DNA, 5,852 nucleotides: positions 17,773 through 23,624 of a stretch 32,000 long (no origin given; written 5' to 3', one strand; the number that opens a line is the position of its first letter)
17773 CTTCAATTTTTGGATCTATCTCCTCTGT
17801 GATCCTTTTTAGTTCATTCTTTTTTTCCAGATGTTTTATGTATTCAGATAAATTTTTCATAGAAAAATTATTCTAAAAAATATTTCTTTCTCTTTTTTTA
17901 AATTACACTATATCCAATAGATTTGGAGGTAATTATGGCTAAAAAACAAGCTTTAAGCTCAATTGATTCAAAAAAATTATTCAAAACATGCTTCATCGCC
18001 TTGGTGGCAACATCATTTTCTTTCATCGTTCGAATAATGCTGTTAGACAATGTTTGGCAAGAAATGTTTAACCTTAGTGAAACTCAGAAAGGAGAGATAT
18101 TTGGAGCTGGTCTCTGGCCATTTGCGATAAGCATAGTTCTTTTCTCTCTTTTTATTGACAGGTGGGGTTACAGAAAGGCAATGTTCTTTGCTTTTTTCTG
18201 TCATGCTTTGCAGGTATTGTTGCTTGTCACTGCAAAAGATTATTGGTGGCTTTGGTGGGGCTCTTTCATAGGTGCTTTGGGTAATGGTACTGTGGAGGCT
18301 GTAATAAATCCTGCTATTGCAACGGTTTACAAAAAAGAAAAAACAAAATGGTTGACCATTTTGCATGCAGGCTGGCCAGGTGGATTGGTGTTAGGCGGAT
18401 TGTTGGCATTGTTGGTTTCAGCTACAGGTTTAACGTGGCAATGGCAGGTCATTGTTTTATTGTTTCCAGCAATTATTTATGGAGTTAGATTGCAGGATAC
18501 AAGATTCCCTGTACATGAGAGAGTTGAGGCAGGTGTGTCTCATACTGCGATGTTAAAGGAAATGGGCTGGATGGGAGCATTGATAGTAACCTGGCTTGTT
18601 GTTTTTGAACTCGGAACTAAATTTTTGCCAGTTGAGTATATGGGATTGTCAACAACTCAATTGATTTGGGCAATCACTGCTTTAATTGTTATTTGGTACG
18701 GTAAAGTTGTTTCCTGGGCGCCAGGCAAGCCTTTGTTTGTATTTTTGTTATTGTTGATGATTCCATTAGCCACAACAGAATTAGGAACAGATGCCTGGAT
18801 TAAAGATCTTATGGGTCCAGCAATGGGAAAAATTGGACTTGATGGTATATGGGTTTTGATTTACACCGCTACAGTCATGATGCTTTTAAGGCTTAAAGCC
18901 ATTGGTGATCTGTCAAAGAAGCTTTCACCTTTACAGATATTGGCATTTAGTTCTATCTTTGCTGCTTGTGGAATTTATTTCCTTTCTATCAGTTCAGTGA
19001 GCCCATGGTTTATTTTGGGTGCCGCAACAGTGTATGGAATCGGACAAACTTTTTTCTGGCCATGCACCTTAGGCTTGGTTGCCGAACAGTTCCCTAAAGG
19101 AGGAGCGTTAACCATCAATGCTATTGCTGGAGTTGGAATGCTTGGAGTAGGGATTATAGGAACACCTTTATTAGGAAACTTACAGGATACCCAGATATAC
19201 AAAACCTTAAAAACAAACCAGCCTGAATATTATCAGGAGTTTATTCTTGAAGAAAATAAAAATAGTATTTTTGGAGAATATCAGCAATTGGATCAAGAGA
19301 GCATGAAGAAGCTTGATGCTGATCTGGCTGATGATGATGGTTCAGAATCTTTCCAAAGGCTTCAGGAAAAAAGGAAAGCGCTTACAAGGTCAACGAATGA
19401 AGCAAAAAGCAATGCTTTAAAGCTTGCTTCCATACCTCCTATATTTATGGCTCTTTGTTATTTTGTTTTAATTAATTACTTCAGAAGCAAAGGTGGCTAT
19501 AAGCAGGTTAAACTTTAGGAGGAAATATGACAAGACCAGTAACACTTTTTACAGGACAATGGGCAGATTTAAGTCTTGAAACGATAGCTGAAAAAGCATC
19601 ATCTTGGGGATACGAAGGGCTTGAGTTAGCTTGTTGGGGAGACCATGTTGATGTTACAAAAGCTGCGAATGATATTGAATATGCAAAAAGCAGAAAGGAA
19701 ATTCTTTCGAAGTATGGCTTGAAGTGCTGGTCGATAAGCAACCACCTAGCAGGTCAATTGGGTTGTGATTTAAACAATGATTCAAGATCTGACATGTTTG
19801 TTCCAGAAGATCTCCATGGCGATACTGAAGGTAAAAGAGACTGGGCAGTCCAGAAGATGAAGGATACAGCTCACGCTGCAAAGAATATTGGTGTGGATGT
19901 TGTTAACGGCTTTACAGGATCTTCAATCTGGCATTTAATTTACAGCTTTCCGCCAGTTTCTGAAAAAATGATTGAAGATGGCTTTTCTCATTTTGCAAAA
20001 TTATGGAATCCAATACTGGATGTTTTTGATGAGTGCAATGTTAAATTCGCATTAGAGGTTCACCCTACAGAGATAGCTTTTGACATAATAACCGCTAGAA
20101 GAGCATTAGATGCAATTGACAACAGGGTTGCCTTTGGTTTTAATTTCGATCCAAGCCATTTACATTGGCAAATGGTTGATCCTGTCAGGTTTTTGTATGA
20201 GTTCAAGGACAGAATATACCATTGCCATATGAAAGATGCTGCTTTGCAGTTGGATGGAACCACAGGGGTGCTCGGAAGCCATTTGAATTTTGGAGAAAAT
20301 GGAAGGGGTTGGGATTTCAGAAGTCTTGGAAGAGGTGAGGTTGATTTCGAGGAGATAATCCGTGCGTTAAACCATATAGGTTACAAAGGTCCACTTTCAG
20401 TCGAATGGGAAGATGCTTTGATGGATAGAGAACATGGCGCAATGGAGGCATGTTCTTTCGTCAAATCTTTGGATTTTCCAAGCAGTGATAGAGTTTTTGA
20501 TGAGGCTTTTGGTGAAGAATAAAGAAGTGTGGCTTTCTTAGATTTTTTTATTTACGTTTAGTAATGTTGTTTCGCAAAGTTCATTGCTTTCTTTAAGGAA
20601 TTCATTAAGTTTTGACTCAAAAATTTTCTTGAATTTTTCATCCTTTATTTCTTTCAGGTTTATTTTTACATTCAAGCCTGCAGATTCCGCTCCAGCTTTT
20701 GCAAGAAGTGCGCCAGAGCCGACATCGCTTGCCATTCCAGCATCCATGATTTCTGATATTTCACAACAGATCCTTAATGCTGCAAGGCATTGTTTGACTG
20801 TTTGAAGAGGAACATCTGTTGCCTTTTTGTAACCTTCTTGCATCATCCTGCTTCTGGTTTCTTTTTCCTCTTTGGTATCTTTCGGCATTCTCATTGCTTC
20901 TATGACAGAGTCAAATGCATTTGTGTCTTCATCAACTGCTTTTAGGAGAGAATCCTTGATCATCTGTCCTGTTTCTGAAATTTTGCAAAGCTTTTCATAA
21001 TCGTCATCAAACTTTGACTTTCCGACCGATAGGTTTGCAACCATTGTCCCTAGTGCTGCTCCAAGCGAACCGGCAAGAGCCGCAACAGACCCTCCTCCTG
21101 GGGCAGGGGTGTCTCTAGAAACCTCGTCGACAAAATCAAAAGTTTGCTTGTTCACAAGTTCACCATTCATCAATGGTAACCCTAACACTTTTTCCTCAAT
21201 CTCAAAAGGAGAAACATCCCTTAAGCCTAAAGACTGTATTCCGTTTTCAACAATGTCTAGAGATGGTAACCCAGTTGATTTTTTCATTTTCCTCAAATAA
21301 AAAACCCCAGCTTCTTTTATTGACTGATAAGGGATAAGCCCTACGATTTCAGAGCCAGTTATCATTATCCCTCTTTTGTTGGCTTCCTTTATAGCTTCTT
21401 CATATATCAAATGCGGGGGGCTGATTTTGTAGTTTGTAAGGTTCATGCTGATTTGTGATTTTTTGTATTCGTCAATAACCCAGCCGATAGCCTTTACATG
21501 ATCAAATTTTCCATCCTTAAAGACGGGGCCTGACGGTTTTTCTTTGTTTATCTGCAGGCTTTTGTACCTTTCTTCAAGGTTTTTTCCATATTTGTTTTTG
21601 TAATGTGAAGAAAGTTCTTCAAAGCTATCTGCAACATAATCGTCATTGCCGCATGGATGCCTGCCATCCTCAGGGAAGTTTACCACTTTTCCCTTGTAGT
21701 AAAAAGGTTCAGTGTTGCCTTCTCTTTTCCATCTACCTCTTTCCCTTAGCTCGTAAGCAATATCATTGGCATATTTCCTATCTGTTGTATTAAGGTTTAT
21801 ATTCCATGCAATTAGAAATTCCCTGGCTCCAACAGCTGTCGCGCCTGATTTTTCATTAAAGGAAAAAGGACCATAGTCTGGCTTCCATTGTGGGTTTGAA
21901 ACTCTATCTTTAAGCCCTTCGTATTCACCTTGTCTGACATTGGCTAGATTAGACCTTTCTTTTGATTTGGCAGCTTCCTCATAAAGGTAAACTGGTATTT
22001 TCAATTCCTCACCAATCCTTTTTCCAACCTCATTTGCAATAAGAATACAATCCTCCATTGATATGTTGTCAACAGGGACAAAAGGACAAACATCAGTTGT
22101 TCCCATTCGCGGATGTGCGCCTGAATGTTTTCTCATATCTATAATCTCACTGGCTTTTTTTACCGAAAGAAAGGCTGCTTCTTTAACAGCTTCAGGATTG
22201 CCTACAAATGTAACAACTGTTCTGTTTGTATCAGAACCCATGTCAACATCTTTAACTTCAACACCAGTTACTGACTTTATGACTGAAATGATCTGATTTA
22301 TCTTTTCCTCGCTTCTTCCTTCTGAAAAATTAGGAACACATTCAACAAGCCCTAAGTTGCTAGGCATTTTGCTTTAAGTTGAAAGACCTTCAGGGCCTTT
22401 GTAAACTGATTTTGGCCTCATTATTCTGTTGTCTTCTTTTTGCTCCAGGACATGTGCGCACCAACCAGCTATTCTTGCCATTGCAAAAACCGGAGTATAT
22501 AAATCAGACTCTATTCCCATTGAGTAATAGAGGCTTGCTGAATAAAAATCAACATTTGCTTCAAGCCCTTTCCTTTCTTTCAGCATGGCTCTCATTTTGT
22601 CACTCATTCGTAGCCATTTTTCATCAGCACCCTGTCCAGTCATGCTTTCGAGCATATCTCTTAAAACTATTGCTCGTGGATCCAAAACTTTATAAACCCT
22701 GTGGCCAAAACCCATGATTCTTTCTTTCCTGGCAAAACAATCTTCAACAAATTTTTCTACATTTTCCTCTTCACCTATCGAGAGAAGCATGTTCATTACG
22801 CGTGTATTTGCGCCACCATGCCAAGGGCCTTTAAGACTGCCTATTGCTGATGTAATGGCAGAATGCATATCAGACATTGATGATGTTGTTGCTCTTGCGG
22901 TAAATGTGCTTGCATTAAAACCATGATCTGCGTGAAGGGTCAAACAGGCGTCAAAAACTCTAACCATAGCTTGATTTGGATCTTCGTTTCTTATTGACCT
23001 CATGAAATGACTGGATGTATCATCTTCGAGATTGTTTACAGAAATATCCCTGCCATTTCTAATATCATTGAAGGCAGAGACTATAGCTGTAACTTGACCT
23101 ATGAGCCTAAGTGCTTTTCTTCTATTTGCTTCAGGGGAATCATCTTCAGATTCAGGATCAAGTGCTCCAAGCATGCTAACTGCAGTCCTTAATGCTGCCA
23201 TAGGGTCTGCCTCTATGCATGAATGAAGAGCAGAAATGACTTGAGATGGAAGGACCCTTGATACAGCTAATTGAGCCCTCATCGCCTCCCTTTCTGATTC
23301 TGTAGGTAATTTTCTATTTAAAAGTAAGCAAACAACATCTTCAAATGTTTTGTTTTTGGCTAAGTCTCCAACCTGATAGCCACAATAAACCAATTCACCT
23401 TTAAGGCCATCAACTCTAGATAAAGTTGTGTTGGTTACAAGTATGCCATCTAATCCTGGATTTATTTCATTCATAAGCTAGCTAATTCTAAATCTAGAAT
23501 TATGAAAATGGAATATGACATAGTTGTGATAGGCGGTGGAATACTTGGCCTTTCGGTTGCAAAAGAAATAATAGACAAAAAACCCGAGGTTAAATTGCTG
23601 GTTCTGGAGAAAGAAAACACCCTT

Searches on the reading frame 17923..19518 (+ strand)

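Call 45: search_protein_families(library=pfam, proteins=[window:17923-19518:+], max_evalue=0.0001)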
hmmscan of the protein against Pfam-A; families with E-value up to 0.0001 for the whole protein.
window:17923-19518:+ (531 aa): 1 family
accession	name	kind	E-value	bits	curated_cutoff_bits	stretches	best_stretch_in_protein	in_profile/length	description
PF07690.21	MFS_1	-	1.7e-21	77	33.4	1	24-413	3-346/347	Major Facilitator Superfamily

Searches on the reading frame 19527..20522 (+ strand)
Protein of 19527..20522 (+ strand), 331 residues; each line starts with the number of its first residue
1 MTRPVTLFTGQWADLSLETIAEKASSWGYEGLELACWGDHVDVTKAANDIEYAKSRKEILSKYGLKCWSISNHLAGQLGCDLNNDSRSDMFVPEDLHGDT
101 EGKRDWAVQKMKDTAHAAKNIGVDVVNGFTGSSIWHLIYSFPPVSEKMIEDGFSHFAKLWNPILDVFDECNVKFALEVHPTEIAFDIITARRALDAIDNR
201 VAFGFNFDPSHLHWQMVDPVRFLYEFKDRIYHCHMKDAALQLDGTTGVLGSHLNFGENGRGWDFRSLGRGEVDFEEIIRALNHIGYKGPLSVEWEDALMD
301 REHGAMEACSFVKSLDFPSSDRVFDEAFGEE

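Call 45: search_protein_families(library=pfam, proteins=[window:19527-20522:+], max_evalue=0.0001)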
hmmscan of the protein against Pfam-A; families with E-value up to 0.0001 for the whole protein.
window:19527-20522:+ (331 aa): 1 family
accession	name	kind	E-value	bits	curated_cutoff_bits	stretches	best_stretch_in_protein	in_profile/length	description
PF01261.30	AP_endonuc_2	-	1.4e-38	133.4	31.1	1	22-314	2-248/249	Xylose isomerase-like TIM barrel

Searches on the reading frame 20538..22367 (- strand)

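Call 45: search_protein_families(library=pfam, proteins=[window:20538-22367:-], max_evalue=0.0001)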
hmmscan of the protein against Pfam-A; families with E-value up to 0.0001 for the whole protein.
window:20538-22367:- (609 aa): 3 families
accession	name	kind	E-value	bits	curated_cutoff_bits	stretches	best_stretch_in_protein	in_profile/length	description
PF07837.17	FTCD_N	-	1.1e-73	247.2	27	1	7-182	1-176/176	Formiminotransferase domain, N-terminal subdomain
PF04961.17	FTCD_C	-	1.7e-61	207.6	24.5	1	411-588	4-181/182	Formiminotransferase-cyclodeaminase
PF02971.19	FTCD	-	1.8e-45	154.8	24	1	184-395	1-143/145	Formiminotransferase domain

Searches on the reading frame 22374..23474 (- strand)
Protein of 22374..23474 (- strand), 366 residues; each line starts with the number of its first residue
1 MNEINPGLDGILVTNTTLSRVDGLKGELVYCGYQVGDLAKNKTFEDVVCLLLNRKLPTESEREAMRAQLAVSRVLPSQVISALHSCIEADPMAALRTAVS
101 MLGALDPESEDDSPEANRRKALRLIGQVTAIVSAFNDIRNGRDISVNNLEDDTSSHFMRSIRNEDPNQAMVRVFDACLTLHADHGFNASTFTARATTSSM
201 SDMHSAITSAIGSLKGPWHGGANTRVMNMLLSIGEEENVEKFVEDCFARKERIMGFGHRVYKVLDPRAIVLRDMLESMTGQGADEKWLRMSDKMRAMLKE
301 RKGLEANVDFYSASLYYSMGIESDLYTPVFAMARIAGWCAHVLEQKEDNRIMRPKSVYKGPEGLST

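Call 45: search_protein_families(library=pfam, proteins=[window:22374-23474:-], max_evalue=0.0001)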
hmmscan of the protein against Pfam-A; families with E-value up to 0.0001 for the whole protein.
window:22374-23474:- (366 aa): 1 family
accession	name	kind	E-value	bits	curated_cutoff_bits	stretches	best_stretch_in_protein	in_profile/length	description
PF00285.26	Citrate_synt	-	9.3e-121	403.6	27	1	7-355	1-357/357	Citrate synthase, C-terminal domain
